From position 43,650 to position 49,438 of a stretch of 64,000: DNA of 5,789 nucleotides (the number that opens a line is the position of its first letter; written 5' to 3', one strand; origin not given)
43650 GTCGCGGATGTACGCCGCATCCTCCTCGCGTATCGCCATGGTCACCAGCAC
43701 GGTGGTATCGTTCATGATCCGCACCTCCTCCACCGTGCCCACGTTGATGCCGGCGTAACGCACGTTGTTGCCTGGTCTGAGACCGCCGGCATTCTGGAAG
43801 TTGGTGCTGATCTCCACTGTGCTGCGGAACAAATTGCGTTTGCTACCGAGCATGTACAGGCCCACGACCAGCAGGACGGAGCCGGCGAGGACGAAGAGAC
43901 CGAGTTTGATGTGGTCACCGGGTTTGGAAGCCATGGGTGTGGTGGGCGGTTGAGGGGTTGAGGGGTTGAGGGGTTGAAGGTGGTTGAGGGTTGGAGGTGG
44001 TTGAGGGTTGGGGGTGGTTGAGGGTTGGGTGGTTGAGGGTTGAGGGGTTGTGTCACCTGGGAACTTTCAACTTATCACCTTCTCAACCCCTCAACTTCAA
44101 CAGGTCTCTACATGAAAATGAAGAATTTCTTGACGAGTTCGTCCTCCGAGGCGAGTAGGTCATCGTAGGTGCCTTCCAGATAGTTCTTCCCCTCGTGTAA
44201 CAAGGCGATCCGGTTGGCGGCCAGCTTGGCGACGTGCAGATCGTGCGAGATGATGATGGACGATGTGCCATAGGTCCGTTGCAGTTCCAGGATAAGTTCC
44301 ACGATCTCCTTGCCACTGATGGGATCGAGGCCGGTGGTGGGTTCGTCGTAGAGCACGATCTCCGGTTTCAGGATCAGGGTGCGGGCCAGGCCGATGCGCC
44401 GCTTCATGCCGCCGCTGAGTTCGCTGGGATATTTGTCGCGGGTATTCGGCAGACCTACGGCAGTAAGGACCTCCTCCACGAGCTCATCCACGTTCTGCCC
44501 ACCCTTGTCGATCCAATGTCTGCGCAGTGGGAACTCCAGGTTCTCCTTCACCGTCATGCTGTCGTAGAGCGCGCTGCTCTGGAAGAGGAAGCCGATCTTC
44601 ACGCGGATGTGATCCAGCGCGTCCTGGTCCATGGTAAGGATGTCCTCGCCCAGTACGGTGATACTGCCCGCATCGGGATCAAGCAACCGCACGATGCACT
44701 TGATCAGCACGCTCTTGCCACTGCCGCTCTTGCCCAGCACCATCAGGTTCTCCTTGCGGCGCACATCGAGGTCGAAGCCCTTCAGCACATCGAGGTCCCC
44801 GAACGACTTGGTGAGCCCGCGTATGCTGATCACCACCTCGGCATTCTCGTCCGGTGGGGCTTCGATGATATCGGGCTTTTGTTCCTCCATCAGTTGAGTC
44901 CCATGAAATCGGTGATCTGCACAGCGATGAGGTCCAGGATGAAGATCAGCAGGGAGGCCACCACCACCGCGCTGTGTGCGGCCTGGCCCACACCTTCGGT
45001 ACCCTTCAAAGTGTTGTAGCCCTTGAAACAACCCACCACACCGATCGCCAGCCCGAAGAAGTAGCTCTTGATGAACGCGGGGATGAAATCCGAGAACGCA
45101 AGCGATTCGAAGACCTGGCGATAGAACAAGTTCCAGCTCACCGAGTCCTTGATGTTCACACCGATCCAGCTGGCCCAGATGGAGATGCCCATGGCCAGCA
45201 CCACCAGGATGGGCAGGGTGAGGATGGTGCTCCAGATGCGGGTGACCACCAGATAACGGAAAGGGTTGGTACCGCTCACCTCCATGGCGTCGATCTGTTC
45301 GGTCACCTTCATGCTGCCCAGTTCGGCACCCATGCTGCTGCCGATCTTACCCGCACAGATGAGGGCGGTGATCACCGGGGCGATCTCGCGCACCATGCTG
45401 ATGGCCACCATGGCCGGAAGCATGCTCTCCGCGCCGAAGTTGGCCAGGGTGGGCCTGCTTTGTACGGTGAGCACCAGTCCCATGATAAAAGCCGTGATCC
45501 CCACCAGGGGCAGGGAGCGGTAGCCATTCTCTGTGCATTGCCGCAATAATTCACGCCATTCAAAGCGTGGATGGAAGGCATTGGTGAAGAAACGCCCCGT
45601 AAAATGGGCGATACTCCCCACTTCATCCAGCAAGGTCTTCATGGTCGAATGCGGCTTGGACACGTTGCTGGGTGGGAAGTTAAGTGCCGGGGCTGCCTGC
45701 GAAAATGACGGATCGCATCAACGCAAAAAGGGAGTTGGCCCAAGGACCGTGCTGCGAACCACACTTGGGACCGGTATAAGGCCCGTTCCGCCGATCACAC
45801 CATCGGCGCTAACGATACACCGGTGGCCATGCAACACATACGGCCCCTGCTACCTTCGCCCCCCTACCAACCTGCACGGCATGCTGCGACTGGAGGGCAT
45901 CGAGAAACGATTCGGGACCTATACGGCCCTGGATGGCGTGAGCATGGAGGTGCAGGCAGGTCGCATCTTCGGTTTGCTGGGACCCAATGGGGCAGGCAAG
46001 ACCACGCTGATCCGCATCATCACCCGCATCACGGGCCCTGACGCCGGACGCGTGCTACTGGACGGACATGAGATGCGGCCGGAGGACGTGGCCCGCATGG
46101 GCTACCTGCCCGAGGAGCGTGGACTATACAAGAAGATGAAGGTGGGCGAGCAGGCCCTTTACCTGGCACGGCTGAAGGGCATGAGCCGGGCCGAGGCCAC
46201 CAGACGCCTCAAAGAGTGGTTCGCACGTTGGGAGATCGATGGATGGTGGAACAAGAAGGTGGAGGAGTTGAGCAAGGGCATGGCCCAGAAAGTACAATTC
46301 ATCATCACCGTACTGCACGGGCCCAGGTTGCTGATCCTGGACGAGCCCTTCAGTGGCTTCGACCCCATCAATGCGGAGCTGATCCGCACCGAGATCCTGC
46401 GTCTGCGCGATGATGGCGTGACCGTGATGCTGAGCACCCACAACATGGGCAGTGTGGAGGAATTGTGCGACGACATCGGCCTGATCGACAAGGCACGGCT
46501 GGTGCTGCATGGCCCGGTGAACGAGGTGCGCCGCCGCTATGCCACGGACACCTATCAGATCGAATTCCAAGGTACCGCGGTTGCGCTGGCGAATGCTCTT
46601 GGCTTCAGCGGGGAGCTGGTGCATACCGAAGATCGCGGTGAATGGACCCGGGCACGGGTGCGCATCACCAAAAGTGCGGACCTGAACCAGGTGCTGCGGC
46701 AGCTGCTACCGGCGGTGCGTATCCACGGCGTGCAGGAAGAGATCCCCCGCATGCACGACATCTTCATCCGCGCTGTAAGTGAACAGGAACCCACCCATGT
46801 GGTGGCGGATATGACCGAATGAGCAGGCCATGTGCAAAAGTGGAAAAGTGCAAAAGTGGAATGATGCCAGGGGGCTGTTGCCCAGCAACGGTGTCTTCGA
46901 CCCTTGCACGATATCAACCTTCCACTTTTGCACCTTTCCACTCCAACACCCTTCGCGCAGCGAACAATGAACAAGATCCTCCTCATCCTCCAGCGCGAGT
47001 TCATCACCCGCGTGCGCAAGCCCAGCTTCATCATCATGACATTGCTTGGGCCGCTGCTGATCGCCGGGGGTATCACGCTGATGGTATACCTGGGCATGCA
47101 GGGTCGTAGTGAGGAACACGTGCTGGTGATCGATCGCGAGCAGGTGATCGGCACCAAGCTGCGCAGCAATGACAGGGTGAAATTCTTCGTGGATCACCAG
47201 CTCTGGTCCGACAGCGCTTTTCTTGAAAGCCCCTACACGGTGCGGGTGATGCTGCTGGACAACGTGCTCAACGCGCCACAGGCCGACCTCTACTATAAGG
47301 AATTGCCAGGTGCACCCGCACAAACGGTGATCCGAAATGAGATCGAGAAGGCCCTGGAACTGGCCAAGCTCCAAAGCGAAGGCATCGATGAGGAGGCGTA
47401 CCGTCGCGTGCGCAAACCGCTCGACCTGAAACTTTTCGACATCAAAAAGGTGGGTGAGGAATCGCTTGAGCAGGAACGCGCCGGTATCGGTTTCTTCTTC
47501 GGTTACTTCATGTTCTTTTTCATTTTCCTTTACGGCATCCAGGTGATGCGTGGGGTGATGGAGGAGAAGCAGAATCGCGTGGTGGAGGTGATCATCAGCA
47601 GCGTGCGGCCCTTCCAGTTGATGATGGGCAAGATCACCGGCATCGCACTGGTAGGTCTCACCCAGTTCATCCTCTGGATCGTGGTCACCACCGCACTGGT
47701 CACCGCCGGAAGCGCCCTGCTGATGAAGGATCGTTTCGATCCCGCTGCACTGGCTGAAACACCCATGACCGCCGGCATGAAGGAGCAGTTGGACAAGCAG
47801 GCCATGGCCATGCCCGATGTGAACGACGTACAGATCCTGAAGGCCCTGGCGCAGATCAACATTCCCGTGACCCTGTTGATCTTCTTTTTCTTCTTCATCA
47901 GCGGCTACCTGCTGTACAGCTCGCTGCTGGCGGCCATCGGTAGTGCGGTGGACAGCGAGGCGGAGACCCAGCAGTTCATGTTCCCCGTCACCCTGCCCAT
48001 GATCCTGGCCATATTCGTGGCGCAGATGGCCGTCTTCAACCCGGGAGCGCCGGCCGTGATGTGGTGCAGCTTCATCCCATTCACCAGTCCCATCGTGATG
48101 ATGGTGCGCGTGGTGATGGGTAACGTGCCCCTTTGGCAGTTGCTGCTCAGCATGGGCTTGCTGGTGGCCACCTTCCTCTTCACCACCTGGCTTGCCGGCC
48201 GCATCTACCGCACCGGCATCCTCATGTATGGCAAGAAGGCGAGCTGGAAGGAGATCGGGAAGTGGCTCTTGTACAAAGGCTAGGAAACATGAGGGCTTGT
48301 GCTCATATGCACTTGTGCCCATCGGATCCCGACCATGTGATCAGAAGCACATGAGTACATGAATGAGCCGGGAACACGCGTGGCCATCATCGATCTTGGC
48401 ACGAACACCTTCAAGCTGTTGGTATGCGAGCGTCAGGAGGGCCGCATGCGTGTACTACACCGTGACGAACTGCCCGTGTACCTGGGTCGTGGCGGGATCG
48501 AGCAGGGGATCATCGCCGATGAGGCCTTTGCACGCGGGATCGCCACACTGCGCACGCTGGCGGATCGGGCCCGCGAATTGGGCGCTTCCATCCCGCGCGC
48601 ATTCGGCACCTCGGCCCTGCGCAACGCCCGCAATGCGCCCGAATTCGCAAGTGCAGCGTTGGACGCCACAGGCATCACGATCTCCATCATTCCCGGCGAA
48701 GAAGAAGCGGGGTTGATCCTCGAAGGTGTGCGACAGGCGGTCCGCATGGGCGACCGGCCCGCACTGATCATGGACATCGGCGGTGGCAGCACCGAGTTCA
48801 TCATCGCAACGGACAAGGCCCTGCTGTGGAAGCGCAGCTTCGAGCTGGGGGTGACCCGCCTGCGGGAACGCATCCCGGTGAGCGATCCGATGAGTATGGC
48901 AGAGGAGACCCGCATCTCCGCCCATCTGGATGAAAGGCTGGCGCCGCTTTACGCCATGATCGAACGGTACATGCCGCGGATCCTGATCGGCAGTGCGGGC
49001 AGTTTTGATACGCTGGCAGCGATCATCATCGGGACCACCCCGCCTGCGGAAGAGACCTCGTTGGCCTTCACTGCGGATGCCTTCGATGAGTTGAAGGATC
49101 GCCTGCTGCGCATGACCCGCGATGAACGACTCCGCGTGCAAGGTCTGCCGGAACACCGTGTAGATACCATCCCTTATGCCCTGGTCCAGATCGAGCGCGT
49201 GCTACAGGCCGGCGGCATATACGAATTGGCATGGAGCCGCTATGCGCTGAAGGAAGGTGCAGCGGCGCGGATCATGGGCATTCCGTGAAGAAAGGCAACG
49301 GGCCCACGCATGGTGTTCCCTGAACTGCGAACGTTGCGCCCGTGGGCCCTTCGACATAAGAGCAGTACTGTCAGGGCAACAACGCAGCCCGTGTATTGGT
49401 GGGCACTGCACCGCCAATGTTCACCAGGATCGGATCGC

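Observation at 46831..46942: Previously undescribed-looking palindromic intercistronic element built from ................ units (two copies in window)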

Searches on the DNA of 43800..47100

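Call 77: search_rna_families(source=window, start=43800, end=47100, threshold=evalue, max_evalue=5)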
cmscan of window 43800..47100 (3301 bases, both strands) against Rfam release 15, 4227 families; matches with E-value up to 5: 7.
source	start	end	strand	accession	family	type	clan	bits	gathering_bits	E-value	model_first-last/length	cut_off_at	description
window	46837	46944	-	RF03792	MIR6462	Gene; miRNA;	-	30.9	96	0.0096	1-119/119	no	MIR6462 microRNA precursor family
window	46838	46943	-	RF01061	mir-548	Gene; miRNA;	-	30.8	90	0.0033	1-84/84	no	mir-548 microRNA precursor family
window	44017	44094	+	RF03486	mir-3940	Gene; miRNA;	-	27.4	84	0.04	1-92/92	no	mir-3940 microRNA precursor family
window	46831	46950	+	RF03792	MIR6462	Gene; miRNA;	-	21.4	96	1.7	1-119/119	no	MIR6462 microRNA precursor family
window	44017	44101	+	RF00942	mir-1224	Gene; miRNA;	-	21.3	105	1.7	1-86/86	no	mir-1224 microRNA precursor family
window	44016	44096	+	RF03873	mir-3192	Gene; miRNA;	-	20.2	80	1.5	1-77/77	no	mir-3192 microRNA precursor family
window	46844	46937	-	RF03461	MIR842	Gene; miRNA;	-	18.8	85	3.5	1-127/127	no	MIR842 microRNA precursor family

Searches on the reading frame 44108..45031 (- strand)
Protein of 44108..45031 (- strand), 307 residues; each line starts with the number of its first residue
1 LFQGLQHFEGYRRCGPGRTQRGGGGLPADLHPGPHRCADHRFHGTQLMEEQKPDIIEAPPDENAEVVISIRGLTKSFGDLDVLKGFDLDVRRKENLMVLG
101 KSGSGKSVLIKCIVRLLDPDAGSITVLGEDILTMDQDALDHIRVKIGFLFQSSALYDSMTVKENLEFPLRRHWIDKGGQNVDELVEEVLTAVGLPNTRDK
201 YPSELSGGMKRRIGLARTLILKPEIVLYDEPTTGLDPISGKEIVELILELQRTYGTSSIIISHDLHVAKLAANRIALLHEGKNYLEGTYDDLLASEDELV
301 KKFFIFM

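Call 21: search_protein_families(library=pfam, proteins=[window:44108-45031:-])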
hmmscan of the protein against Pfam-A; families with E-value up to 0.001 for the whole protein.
window:44108-45031:- (307 aa): 3 families
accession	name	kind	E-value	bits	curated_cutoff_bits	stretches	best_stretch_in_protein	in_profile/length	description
PF00005.33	ABC_tran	-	1.8e-32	113.3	25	1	83-233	1-137/137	ABC transporter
PF13304.12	AAA_21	-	1.1e-08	35.9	27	1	180-265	213-300/304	AAA domain, putative AbiEii toxin, Type IV TA system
PF13555.12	AAA_29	-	0.0001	22.4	27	1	86-121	15-50/61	P-loop containing region of AAA domain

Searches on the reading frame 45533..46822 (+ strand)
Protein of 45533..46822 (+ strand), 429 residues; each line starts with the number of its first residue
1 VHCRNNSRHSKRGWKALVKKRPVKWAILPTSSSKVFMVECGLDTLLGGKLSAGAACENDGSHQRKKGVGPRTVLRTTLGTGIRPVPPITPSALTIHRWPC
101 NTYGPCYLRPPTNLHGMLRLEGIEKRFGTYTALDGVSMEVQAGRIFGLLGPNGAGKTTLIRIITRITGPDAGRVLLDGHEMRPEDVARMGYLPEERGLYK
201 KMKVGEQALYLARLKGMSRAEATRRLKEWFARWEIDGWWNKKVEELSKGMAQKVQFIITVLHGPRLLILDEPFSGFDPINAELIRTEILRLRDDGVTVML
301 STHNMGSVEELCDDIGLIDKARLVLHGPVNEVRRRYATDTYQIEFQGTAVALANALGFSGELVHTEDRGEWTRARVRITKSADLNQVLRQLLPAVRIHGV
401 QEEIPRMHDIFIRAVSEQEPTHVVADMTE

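Call 21: search_protein_families(library=pfam, proteins=[window:45533-46822:+])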
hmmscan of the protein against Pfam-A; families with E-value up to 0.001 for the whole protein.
window:45533-46822:+ (429 aa): 4 families
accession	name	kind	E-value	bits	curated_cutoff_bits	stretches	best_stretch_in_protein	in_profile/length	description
PF00005.33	ABC_tran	-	6.1e-29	101.8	25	1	133-273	1-136/137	ABC transporter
PF13732.12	DrrA1-3_C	-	5.7e-14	53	27.4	1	327-415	1-81/81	ATP-binding protein DrrA1-3-like, C-terminal domain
PF13304.12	AAA_21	-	2.9e-12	47.7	27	1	244-306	236-301/304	AAA domain, putative AbiEii toxin, Type IV TA system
PF13476.12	AAA_23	-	0.00096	20.3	27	0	143-168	19-44/201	AAA domain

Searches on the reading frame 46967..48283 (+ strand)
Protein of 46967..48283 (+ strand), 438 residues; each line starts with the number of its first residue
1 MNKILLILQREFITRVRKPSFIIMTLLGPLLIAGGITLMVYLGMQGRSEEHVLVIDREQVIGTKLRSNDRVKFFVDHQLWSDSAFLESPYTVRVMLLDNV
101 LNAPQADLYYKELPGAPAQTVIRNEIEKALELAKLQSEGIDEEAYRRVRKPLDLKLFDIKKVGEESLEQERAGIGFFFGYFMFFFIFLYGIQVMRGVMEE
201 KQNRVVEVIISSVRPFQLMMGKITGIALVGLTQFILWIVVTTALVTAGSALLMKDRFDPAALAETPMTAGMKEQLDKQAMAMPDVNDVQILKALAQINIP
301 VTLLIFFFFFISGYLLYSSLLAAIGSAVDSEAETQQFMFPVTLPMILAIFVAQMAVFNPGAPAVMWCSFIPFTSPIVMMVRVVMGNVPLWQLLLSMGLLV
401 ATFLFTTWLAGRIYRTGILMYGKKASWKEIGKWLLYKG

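Call 18: find_encoding_contigs(protein=window:46967-48283:+, flank=10000, max_places=10)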
Protein window:46967-48283:+ (438 aa): no gene with exactly this product is on record in the collection.

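Call 21: search_protein_families(library=pfam, proteins=[window:46967-48283:+])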
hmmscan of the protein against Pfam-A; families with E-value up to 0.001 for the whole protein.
window:46967-48283:+ (438 aa): 1 family
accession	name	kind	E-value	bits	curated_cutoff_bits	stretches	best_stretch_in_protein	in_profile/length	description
PF12698.13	ABC2_membrane_3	-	6.1e-50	170.7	31.6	1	20-410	2-345/347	ABC-2 family transporter protein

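Call 38: find_homologous_proteins(query=window:46967-48283:+, max_evalue=1e-30)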
Query window:46967-48283:+ (438 aa): 8000 proteins with E <= 1e-30 among 8000 candidates; the best 120 are listed.
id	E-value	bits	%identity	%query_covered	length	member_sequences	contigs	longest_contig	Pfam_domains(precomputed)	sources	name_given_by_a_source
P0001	1.9e-282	954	100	100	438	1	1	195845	PF12698.14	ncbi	-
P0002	8.7e-250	847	87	100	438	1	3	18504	PF12698.14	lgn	-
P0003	1.1e-249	847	87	100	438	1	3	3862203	PF12698.14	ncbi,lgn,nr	ncbi:MAG: ABC transporter permease [Flavobacteriales bacterium]|nr:ABC transporter permease [Flavoba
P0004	1.9e-234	796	80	100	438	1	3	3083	PF12698.14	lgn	-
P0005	2.0e-221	753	76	100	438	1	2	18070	PF12698.14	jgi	-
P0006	1.9e-213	727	75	100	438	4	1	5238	PF12698.14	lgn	-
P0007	5.9e-212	722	74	100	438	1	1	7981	PF12698.14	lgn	-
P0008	2.6e-207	707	72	100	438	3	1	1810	PF12698.14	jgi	jgi:ABC-2 type transport system permease protein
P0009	3.9e-207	706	73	100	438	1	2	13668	PF12698.14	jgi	jgi:ABC-2 type transport system permease protein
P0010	7.0e-205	699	72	100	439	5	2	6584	PF12698.14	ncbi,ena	-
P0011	4.8e-203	693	72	100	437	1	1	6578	PF12679.14,PF01061.30,PF12698.14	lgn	-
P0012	5.6e-203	693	72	100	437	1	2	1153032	PF12679.14,PF01061.30,PF12698.14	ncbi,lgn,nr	ncbi:MAG: ABC transporter permease [Flavobacteriales bacterium]|nr:ABC transporter permease [Flavoba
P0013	1.4e-202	691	72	100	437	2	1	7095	PF12679.14,PF01061.30,PF12698.14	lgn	-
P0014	2.2e-201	687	71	100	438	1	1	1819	PF12698.14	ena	-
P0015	3.5e-201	687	71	100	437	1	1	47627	PF12698.14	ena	-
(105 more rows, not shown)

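Call 39: find_encoding_contigs(protein=P0003, flank=10000, max_places=3)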
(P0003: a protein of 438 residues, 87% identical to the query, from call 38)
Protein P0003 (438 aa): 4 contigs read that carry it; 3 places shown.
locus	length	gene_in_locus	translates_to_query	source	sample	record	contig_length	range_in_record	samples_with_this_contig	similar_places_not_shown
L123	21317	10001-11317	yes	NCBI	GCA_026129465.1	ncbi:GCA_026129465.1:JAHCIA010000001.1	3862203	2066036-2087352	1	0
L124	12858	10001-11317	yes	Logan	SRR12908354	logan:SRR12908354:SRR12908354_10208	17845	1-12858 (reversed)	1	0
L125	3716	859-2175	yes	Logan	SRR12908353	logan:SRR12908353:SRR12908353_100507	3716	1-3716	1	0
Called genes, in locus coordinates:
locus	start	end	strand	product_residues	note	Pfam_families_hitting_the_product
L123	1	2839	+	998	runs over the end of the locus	PF07494:Reg_prop (faint), PF08450:SGL (faint), PF07495:Y_Y_Y (weak), PF07730:HisKA_3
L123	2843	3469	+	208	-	PF00072:Response_reg, PF00196:GerE, PF04545:Sigma70_r4 (weak), PF08281:Sigma70_r4_2 (weak), PF13384:HTH_23 (weak), PF26355:HTH_VMAP-M9 (faint)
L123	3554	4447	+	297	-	PF18962:Por_Secre_tail (weak)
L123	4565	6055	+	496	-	PF18962:Por_Secre_tail (weak)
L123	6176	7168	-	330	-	PF02470:MlaD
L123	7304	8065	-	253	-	PF00005:ABC_tran, PF13304:AAA_21 (weak)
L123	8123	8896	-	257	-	PF02405:MlaE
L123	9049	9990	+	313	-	PF00005:ABC_tran, PF13304:AAA_21 (weak), PF13732:DrrA1-3_C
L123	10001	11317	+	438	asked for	PF12698:ABC2_membrane_3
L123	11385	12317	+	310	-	PF02541:Ppx-GppA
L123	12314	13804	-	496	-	PF17164:DUF5122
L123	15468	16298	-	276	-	PF18962:Por_Secre_tail (weak)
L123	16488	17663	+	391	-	PF00072:Response_reg, PF00158:Sigma54_activat, PF14532:Sigma54_activ_2, PF07728:AAA_5 (weak), PF25601:AAA_lid_14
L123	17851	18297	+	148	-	PF18936:DUF5684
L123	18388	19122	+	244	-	PF19578:DUF6090 (weak)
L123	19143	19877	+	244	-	PF19578:DUF6090 (weak)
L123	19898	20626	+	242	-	PF19578:DUF6090 (weak)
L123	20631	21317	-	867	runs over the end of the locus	PF01411:tRNA-synt_2c, PF07973:tRNA_SAD, PF02272:DHHA1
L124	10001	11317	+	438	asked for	PF12698:ABC2_membrane_3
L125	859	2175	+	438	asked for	PF12698:ABC2_membrane_3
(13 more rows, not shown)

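Call 40: find_encoding_contigs(protein=P0001, flank=10000, max_places=2)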
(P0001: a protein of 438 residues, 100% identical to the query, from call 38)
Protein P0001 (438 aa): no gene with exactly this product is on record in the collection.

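Call 44: find_encoding_contigs(protein=P0004, flank=3000, max_places=2)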
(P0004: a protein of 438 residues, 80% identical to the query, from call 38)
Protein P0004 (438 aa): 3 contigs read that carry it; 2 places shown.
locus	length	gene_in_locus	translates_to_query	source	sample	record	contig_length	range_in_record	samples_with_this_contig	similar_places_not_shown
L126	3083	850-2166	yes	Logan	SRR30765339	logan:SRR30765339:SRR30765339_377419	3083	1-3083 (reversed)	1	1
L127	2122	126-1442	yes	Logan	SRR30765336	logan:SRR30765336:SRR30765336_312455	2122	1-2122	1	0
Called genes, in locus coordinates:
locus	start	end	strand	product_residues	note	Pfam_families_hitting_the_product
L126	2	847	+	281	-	?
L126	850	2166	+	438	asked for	PF12698:ABC2_membrane_3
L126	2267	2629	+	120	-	PF05635:23S_rRNA_IVP, PF22296:bAvd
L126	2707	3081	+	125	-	?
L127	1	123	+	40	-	?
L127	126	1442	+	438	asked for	PF12698:ABC2_membrane_3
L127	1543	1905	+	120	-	PF05635:23S_rRNA_IVP, PF22296:bAvd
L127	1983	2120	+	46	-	?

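Call 45: find_encoding_contigs(protein=P0005, flank=10000, max_places=2)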
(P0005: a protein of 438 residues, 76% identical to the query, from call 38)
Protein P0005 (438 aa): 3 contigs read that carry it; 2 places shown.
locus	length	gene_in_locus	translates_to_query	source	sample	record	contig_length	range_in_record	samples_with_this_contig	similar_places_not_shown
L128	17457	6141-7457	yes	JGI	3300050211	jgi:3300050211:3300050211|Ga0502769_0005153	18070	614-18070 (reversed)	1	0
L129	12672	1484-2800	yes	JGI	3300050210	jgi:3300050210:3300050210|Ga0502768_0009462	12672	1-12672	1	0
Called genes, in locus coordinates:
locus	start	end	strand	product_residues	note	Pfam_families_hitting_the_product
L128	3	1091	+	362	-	?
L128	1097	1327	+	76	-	-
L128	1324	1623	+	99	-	PF05016:ParE_toxin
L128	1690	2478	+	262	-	PF00378:ECH_1, PF16113:ECH_2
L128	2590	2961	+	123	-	-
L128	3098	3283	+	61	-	PF03693:ParD_antitoxin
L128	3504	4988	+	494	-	PF01943:Polysacc_synt, PF13440:Polysacc_synt_3 (weak)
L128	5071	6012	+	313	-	PF00005:ABC_tran, PF13304:AAA_21, PF13732:DrrA1-3_C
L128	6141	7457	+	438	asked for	PF12698:ABC2_membrane_3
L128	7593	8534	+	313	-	PF02541:Ppx-GppA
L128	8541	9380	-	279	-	-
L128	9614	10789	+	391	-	PF00072:Response_reg, PF06490:FleQ (weak), PF00158:Sigma54_activat, PF14532:Sigma54_activ_2, PF25601:AAA_lid_14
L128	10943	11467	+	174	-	PF18936:DUF5684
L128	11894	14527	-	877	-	PF01411:tRNA-synt_2c, PF07973:tRNA_SAD, PF02272:DHHA1 (weak)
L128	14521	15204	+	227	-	PF01966:HD (weak)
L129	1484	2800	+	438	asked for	PF12698:ABC2_membrane_3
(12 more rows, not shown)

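Call 46: find_encoding_contigs(protein=P0012, flank=10000, max_places=1)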
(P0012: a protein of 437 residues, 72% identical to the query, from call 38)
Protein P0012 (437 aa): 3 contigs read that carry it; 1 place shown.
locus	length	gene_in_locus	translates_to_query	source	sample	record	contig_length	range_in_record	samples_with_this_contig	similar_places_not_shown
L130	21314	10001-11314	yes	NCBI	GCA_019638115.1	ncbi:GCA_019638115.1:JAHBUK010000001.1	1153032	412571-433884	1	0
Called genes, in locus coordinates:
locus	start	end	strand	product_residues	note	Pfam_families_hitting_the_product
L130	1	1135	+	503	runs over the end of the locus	PF02874:ATP-synt_ab_N, PF00006:ATP-synt_ab, PF22919:ATP-synt_VA_C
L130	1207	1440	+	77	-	PF02823:ATP-synt_DE_N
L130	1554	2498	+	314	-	PF18962:Por_Secre_tail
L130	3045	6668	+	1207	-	PF01483:P_proprotein, PF18962:Por_Secre_tail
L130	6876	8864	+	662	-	PF07715:Plug, PF00593:TonB_dep_Rec_b-barrel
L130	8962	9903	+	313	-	PF00005:ABC_tran, PF13304:AAA_21 (weak), PF13732:DrrA1-3_C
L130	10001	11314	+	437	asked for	PF01061:ABC2_membrane (faint), PF12679:ABC2_membrane_2 (weak), PF12698:ABC2_membrane_3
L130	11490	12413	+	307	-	PF02541:Ppx-GppA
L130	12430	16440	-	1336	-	PF12768:Rax2 (faint), PF17164:DUF5122 (faint), PF13360:PQQ_2 (faint)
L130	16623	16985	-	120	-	-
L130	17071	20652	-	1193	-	PF12768:Rax2 (faint), PF17164:DUF5122 (faint)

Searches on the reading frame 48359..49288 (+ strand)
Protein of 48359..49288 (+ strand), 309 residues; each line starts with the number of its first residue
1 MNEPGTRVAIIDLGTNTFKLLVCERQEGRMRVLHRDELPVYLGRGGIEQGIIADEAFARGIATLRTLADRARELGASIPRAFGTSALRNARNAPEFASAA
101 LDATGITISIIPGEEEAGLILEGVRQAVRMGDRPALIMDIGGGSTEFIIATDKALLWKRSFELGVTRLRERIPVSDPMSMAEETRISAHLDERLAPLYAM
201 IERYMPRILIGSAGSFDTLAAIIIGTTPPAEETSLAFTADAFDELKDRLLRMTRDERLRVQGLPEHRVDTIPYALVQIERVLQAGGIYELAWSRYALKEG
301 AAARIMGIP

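Call 21: search_protein_families(library=pfam, proteins=[window:48359-49288:+])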
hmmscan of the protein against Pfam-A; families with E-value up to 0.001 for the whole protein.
window:48359-49288:+ (309 aa): 1 family
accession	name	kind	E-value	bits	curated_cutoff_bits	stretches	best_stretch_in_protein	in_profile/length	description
PF02541.22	Ppx-GppA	-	1.7e-43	149.5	27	1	22-304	2-280/285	Ppx/GppA phosphatase family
